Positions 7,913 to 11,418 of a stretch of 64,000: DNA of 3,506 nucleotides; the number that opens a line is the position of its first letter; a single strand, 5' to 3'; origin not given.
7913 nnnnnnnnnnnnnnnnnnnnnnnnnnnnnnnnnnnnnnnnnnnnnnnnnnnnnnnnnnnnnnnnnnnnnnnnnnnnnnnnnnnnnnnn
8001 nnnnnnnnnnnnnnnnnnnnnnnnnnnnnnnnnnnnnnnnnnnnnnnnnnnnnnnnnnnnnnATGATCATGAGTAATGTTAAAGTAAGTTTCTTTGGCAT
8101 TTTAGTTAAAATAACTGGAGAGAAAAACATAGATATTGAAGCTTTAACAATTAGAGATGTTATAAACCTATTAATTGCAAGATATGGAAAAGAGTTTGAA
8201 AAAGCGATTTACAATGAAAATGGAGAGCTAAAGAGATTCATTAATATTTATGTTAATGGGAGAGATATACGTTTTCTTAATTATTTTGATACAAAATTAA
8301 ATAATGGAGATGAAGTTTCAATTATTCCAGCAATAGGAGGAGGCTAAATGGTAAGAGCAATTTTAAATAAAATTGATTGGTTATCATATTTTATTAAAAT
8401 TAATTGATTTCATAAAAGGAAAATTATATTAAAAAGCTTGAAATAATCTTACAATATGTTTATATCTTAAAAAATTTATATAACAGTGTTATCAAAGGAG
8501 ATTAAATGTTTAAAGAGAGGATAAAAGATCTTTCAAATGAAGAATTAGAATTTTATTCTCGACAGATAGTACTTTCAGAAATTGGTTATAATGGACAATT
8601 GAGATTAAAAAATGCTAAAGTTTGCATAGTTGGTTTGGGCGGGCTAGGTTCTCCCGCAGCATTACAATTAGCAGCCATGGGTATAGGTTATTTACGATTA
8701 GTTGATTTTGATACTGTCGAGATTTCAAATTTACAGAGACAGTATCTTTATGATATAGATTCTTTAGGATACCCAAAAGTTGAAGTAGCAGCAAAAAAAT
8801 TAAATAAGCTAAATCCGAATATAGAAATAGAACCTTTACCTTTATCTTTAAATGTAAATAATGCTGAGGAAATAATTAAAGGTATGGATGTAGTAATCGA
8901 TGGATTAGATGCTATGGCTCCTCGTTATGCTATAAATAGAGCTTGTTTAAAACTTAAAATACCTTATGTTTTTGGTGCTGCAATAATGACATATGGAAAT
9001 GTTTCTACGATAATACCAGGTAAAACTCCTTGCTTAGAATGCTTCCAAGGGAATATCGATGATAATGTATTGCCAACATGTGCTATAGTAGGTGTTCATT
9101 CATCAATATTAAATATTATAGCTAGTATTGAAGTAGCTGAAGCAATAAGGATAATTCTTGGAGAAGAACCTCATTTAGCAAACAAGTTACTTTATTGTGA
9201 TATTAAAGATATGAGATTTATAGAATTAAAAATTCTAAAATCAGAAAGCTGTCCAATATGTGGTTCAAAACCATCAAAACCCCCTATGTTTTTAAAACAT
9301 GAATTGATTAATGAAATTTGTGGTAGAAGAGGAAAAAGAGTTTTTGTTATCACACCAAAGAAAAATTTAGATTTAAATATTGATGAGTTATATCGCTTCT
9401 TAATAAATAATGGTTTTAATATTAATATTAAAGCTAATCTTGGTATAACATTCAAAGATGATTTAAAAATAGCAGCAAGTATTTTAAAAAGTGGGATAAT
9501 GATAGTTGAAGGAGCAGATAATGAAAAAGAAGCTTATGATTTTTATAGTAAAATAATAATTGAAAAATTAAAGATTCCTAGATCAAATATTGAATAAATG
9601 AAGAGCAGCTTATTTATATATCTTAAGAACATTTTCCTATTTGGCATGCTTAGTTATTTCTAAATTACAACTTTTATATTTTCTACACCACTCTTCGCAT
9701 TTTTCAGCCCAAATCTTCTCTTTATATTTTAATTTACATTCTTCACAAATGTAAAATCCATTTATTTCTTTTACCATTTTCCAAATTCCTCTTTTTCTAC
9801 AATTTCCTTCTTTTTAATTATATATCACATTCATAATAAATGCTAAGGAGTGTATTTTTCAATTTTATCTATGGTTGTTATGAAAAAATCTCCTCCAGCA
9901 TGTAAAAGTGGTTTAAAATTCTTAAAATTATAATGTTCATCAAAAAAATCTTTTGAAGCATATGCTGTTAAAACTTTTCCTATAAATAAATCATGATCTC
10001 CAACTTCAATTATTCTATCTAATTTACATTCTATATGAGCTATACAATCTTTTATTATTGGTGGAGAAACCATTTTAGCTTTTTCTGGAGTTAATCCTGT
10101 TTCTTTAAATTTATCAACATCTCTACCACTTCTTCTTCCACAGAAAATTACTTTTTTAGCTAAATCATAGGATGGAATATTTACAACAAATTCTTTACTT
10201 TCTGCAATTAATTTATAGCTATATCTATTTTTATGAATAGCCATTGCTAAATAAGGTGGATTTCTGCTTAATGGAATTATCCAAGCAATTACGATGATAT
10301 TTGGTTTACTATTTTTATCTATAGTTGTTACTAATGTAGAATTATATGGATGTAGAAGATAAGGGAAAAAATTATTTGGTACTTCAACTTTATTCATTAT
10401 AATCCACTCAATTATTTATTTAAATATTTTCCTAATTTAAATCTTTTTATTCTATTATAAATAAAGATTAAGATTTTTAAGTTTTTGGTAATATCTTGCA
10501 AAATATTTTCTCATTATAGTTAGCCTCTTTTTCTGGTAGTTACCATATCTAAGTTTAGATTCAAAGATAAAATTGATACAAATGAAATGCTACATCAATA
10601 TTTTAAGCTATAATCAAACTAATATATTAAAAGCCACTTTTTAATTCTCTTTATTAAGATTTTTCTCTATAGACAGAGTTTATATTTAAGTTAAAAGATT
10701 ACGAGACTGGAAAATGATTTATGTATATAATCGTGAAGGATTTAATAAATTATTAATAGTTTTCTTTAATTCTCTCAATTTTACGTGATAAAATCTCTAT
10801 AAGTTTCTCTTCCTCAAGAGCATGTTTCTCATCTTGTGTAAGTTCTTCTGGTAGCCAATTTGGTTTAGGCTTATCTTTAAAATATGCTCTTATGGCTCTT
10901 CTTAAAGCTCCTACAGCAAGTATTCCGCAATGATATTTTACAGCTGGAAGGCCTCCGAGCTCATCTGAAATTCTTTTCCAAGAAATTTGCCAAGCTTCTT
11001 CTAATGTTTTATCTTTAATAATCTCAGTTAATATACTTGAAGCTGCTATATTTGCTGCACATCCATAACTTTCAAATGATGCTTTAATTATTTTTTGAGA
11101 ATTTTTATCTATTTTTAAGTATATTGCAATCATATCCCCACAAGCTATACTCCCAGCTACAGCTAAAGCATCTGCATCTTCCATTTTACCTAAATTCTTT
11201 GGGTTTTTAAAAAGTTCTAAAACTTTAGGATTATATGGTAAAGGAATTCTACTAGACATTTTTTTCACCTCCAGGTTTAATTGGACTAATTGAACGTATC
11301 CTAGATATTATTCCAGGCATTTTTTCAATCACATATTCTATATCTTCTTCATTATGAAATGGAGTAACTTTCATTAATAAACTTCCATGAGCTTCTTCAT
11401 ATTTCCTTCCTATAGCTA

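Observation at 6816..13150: Co-localised ThrC-family PLP enzyme, MoaD/ThiS-like carrier, E1-like activator and an IscS-IscU-TusA-DsrE persulfide relay: a candidate protein-thiocarboxylate-dependent sulfur amino acid pathway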

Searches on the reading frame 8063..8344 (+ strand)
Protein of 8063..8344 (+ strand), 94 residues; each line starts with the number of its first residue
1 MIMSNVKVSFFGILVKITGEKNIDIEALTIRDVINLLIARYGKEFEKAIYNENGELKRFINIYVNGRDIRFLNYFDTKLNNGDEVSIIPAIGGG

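Call 7: search_protein_families(library=pfam, proteins=[window:8063-8344:+], max_evalue=0.01)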
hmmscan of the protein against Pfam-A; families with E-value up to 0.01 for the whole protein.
window:8063-8344:+ (94 aa): 2 families
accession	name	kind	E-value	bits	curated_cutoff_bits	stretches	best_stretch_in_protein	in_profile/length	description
PF02597.26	ThiS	-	4.6e-17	62.8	22.5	1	8-94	1-76/76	ThiS family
PF09138.17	Urm1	-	0.00014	22.6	21.8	1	22-94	21-96/96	Urm1 (Ubiquitin related modifier)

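Call 8: search_protein_families(library=ncbifam, proteins=[window:8063-8344:+], max_evalue=0.01)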
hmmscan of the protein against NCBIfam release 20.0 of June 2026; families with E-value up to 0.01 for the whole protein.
window:8063-8344:+ (94 aa): 5 families
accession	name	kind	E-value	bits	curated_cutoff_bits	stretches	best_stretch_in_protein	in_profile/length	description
TIGR01687.1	moaD_arch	subfamily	8.2e-21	74.3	49.5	1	6-94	1-88/88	MoaD family protein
NF041918.1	SAMP1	equivalog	1.5e-15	57.5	60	1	7-94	2-91/91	ubiquitin-like small modifier protein 1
NF053661.1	Urm1_like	equivalog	3.4e-09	36.8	70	1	7-94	1-79/79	Urm1-like protein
TIGR01682.1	moaD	equivalog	0.0021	18.8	66.15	0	6-94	1-80/80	molybdopterin converting factor subunit 1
TIGR01683.1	thiS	equivalog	0.0053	17.1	37.45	0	58-94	28-64/64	sulfur carrier protein ThiS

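Call 73: search_solved_structures(query=window:8063-8344:+, max_evalue=0.01)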
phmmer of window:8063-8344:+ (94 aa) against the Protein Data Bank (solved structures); distinct sequences matched with E-value up to 0.01: 11.
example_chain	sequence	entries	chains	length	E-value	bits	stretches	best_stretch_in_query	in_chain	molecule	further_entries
3dwg_C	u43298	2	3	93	1.9e-11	47.3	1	5-94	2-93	9.5 kDa culture filtrate antigen cfp10A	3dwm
4n6e_B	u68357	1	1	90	6.6e-11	45.6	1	17-94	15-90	ThiS/MoaD family protein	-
2m19_A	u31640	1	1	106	1.1e-08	38.5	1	6-94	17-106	Molybdopterin converting factor subunit 1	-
2g1e_A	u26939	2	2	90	3.8e-08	36.8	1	6-94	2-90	hypothetical protein Ta0895 | Putative uncharacterized protein Ta0895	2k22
1v8c_A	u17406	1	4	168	1.2e-06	32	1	7-94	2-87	MoaD related protein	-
2l52_A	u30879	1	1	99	1.3e-06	31.9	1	3-94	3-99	METHANOSARCINA ACETIVORANS SAMP1 HOMOLOG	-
1vjk_A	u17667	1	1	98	9.7e-06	29.1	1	5-94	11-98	molybdopterin converting factor, subunit 1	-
4wwm_A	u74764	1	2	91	0.0018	21.8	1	32-94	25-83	Uncharacterized protein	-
4hro_A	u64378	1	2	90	0.0024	21.4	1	9-94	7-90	Small archaeal modifier protein 1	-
3po0_A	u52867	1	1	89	0.0026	21.4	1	9-94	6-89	Small archaeal modifier protein 1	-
2l83_A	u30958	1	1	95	0.0042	20.7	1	10-94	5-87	Small archaeal modifier protein 1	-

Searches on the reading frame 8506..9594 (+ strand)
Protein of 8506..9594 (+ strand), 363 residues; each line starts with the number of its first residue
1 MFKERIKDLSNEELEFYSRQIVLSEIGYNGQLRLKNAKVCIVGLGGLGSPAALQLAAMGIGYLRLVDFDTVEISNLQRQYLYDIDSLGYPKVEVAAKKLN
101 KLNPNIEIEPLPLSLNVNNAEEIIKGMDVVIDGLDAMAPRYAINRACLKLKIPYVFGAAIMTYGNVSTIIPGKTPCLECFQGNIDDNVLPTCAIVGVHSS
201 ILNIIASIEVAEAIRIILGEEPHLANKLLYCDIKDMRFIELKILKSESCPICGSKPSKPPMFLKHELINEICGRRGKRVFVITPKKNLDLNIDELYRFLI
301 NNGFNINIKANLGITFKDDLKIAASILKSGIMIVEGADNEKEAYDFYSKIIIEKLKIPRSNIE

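Call 7: search_protein_families(library=pfam, proteins=[window:8506-9594:+], max_evalue=0.01)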
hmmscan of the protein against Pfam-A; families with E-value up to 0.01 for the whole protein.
window:8506-9594:+ (363 aa): 2 families
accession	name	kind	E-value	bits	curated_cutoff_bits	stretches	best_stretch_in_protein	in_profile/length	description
PF00899.27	ThiF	-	6e-75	251.9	28.1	1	17-250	1-237/238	ThiF family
PF03721.20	UDPG_MGDP_dh_N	-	0.003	17.6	27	1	38-81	2-44/187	UDP-glucose/GDP-mannose dehydrogenase family, NAD binding domain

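Call 8: search_protein_families(library=ncbifam, proteins=[window:8506-9594:+], max_evalue=0.01)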
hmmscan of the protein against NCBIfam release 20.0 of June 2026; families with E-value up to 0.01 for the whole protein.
window:8506-9594:+ (363 aa): 24 families
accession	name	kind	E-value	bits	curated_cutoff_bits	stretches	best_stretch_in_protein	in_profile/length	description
NF006444.0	PRK08762.1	equivalog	1.2e-68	231.5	449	1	9-257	120-372/387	molybdopterin-synthase adenylyltransferase MoeB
NF004281.0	PRK05690.1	subfamily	2.1e-67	227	266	1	7-253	3-249/250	molybdopterin-synthase adenylyltransferase MoeB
TIGR02356.1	adenyl_thiF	equivalog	7.9e-63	211.5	275.25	1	17-217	2-203/203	thiazole biosynthesis adenylyltransferase ThiF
NF009123.0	PRK12475.1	subfamily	1.7e-59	201.8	510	1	15-351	3-337/338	MoeB/ThiF family adenylyltransferase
NF047750.1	SAMPActivE1UbaA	equivalog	1.1e-58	198.7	450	1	8-256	4-252/270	SAMP-activating enzyme E1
TIGR02355.1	moeB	equivalog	2.1e-57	194.3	376.55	1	15-252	3-240/240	molybdopterin-synthase adenylyltransferase MoeB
NF005646.0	PRK07411.1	equivalog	2.5e-55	188.2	633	1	8-251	10-254/390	molybdopterin-synthase adenylyltransferase MoeB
NF005902.0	PRK07878.1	equivalog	6.4e-53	180.1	647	1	6-250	12-261/392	adenylyltransferase/sulfurtransferase MoeZ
NF006204.0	PRK08328.1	equivalog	2.1e-48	164.9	339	1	9-236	2-224/231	hypothetical protein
NF004111.0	PRK05600.1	equivalog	8.7e-42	143.5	437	1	6-219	11-228/371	ThiF family adenylyltransferase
NF006395.0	PRK08644.1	equivalog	1.8e-33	116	159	1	26-220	20-212/215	sulfur carrier protein ThiS adenylyltransferase ThiF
TIGR02354.1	thiF_fam2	equivalog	2.7e-28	99.2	152.2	1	33-147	18-131/200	thiamine biosynthesis protein ThiF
NF006077.0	PRK08223.1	equivalog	4.5e-27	94.8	266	1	26-160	18-154/296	hypothetical protein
NF011424.0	PRK14851.1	subfamily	6.3e-23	80.6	1170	1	15-147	24-152/679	hypothetical protein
NF011696.0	PRK15116.1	equivalog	1.5e-20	74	304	1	34-156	28-151/268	tRNA cyclic N6-threonylcarbamoyladenosine(37) synthase TcdA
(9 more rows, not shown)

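Call 27: search_solved_structures(query=window:8506-9594:+, max_evalue=1e-10)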
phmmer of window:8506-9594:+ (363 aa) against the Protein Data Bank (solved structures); distinct sequences matched with E-value up to 1e-10: 54.
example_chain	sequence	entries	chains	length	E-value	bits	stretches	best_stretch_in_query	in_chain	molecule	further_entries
1jw9_B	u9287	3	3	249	6.1e-49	170.4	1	8-253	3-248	MOLYBDOPTERIN BIOSYNTHESIS MOEB PROTEIN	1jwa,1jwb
1zfn_A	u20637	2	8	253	3.2e-43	151.6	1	12-259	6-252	Adenylyltransferase thiF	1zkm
1zud_1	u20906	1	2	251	4e-43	151.3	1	13-259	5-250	Adenylyltransferase thiF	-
6yub_B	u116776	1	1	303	4.4e-34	121.6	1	7-220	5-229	Adenylyltransferase and sulfurtransferase uba4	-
6yub_A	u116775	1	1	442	1.4e-33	119.9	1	7-220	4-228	Adenylyltransferase and sulfurtransferase uba4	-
6z6s_DDD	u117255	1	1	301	1.5e-32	116.5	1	7-218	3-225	Adenylyltransferase and sulfurtransferase uba4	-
6yuc_D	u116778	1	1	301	1.5e-32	116.5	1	7-218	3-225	Adenylyltransferase and sulfurtransferase uba4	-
9jtc_A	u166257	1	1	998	3.2e-22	82.6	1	26-179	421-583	UBA7 protein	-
5tr4_A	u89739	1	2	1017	3.4e-22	82.5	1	17-198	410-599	Ubiquitin-activating enzyme E1 1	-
5l6h_A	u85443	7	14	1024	7.5e-22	81.3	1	17-198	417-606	Ubiquitin-activating enzyme E1 1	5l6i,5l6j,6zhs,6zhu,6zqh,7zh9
4nnj_A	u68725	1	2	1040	7.8e-22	81.3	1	17-198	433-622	Ubiquitin-activating enzyme E1 1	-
6nya_A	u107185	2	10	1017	7.9e-22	81.3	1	17-198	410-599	Ubiquitin-activating enzyme E1 1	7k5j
3cmm_A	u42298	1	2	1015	8.3e-22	81.2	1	17-198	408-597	Ubiquitin-activating enzyme E1 1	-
8oif_A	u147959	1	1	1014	9.1e-21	77.8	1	17-179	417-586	Ubiquitin-like modifier-activating enzyme 7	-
8se9_A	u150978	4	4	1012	9.1e-21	77.8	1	17-179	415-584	Ubiquitin-like modifier-activating enzyme 7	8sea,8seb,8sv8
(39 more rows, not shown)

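Call 66: list_cluster_members(proteins=[window:8506-9594:+, window:11252-12493:-, window:53146-54927:+, window:55666-57087:+, window:19364-20683:-, window:13662-14582:+, window:8063-8344:+, window:12740-13150:-])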
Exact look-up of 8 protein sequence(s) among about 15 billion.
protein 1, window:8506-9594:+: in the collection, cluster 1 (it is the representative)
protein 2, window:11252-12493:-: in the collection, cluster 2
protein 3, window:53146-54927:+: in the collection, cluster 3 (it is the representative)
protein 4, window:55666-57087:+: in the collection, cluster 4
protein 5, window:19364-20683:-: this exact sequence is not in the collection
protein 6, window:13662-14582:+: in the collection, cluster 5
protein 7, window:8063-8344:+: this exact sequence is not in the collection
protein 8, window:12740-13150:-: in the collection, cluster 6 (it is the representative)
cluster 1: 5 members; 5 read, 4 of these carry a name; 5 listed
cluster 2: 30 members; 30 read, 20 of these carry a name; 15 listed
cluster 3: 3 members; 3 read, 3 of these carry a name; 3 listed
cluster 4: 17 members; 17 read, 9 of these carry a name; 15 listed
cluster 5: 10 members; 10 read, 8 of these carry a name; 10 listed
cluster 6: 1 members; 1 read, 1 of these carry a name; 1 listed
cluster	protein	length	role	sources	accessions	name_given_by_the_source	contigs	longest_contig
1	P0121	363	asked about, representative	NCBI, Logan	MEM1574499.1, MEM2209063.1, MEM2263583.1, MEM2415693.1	MAG: HesA/MoeB/ThiF family protein [Nitrososphaerota archaeon]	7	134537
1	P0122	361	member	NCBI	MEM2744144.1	MAG: HesA/MoeB/ThiF family protein, partial [Nitrososphaerota archaeon]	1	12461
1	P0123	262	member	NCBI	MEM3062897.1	MAG: HesA/MoeB/ThiF family protein [Nitrososphaerota archaeon]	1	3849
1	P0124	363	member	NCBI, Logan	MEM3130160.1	MAG: HesA/MoeB/ThiF family protein [Nitrososphaerota archaeon]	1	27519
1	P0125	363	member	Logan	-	-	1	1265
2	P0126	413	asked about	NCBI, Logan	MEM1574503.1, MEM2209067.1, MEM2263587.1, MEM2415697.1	MAG: cysteine desulfurase family protein [Nitrososphaerota archaeon]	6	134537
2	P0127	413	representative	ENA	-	-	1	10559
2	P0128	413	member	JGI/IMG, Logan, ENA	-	cysteine desulfurase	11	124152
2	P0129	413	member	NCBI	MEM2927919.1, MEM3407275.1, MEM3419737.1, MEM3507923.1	MAG: cysteine desulfurase family protein [Nitrososphaerota archaeon]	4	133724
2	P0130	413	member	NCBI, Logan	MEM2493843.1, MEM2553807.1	MAG: cysteine desulfurase family protein [Nitrososphaerota archaeon]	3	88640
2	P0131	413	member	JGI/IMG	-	cysteine desulfurase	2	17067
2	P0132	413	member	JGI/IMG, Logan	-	cysteine desulfurase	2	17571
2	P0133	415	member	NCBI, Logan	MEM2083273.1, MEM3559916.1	MAG: cysteine desulfurase family protein [Nitrososphaerota archaeon]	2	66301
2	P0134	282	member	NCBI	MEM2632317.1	MAG: aminotransferase class V-fold PLP-dependent enzyme, partial [Nitrososphaerota ...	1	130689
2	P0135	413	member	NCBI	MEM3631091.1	MAG: cysteine desulfurase family protein [Nitrososphaerota archaeon]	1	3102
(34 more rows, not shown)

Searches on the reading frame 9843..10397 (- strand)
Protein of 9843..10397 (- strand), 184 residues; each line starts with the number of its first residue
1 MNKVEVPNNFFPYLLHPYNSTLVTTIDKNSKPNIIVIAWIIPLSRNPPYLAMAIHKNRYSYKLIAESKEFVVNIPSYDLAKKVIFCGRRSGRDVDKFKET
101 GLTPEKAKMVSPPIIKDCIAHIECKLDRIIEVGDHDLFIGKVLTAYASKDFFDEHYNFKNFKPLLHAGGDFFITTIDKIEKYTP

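Call 7: search_protein_families(library=pfam, proteins=[window:9843-10397:-], max_evalue=0.01)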
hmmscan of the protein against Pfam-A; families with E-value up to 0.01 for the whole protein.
window:9843-10397:- (184 aa): 1 family
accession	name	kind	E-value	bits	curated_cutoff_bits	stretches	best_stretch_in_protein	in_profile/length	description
PF01613.24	Flavin_Reduct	-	2.9e-35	122.1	27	1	16-171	4-149/153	Flavin reductase like domain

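Call 8: search_protein_families(library=ncbifam, proteins=[window:9843-10397:-], max_evalue=0.01)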
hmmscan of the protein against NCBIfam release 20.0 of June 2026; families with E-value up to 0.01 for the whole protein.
window:9843-10397:- (184 aa): 7 families
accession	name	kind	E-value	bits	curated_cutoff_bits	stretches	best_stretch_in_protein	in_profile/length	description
NF045630.1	monooxsub_HsaB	equivalog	3.6e-12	46.5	230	1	21-146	22-141/186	3-hydroxy-9,10-secoandrosta-1,3,5(10)-triene-9,17-dione monooxygenase reductase subunit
NF045919.1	HphnlacHdxRed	equivalog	2.6e-11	43.2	340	1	42-144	43-139/309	p-hydroxyphenylacetate 3-hydroxylase reductase component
NF045733.1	StyMonoxStyB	equivalog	1.6e-10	41.1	200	1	21-145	16-131/150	styrene monooxygenase NADH-dependent flavin reductase subunit StyB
NF052639.1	FlvnRedFerAPor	equivalog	2e-07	30.8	260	1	21-147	19-137/158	flavin reductase FerA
TIGR03615.1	RutF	equivalog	9.9e-06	25.6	254.75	1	40-147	36-139/156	NADH-dependent FMN reductase RutF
NF042921.1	HpaC_Thermus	equivalog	1.2e-05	25.3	200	1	41-143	36-128/150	4-hydroxyphenylacetate 3-monooxygenase reductase subunit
TIGR02296.1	HpaC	equivalog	0.00014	22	205.95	1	23-142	15-131/154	4-hydroxyphenylacetate 3-monooxygenase, reductase component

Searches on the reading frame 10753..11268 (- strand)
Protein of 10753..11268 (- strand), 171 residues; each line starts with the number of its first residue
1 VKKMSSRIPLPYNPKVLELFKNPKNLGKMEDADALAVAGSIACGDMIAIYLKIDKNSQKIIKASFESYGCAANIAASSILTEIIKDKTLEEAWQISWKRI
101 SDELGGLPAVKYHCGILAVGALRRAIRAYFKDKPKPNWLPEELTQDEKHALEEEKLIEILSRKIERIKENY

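Call 7: search_protein_families(library=pfam, proteins=[window:10753-11268:-], max_evalue=0.01)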
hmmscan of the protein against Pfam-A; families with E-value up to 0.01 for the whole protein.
window:10753-11268:- (171 aa): 1 family
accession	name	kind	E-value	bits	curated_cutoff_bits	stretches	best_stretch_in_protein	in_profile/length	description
PF01592.21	NifU_N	-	5.3e-39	133.7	22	1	12-132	2-123/127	NifU-like N terminal domain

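Call 8: search_protein_families(library=ncbifam, proteins=[window:10753-11268:-], max_evalue=0.01)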
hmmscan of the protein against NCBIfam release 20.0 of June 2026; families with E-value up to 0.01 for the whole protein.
window:10753-11268:- (171 aa): 4 families
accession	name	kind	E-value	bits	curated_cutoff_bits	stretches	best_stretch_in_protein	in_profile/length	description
TIGR03419.1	NifU_clost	equivalog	3.1e-38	130.9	187.9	1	12-132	1-119/121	Fe-S cluster assembly scaffold protein NifU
TIGR02000.1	NifU_proper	equivalog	1.6e-35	122.9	273.3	1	12-129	4-121/290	Fe-S cluster assembly protein NifU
TIGR01999.1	iscU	equivalog_domain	6.8e-30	103.7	192.4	1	12-131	1-121/124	Fe-S cluster assembly scaffold IscU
TIGR01994.1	SUF_scaf_2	equivalog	1.3e-14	54.4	92.5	1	12-96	5-87/137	Fe-S cluster assembly sulfur transfer protein SufU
